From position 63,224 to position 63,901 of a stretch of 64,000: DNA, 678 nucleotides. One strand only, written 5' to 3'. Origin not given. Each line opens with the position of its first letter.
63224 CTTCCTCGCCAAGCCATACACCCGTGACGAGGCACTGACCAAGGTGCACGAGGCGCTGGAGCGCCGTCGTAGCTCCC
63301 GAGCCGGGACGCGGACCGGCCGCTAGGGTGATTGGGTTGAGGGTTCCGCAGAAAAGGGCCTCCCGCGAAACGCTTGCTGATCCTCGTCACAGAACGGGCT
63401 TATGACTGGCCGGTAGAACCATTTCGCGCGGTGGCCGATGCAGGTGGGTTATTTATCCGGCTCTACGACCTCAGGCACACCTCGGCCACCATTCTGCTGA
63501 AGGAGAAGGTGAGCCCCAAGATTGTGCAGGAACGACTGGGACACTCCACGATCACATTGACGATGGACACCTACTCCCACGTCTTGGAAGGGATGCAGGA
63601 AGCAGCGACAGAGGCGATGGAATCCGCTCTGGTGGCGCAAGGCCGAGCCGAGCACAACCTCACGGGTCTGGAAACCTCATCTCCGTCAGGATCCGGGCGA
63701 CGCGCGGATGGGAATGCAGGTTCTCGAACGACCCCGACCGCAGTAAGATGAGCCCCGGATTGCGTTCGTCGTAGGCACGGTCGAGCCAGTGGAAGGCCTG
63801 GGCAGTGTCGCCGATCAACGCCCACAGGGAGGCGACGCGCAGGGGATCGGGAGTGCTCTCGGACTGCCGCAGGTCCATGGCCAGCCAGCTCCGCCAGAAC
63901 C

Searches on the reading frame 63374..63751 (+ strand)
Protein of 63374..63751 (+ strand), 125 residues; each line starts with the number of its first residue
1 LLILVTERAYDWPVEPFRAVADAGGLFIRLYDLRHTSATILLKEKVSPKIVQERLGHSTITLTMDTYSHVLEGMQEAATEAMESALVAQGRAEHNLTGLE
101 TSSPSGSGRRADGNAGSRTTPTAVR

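Call 81: search_protein_families(library=ncbifam, proteins=[window:63374-63751:+], max_evalue=0.001)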
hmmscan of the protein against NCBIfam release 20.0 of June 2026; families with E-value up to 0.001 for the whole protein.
window:63374-63751:+ (125 aa): 7 families
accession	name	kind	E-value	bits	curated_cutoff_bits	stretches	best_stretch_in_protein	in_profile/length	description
NF040815.2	recomb_XerA_Arch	equivalog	1.1e-06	28.5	220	1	22-70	205-254/263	site-specific tyrosine recombinase/integron integrase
TIGR02225.1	recomb_XerD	equivalog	3e-06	26.8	329.6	1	28-73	233-277/290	site-specific tyrosine recombinase XerD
NF003462.0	PRK05084.1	equivalog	4.4e-06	25.7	267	1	32-83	307-357/360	tyrosine recombinase XerS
NF001399.0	PRK00283.1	subfamily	1.2e-05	24.8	279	1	32-73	246-286/300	tyrosine recombinase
TIGR02249.1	integrase_gron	subfamily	1.8e-05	24.3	265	1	31-75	262-305/315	integron integrase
TIGR02224.1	recomb_XerC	equivalog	2.9e-05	23.6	335.15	1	32-70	240-277/295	tyrosine recombinase XerC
NF011946.0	PRK15417.1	equivalog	0.00052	19.3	435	1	30-79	276-324/337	integron integrase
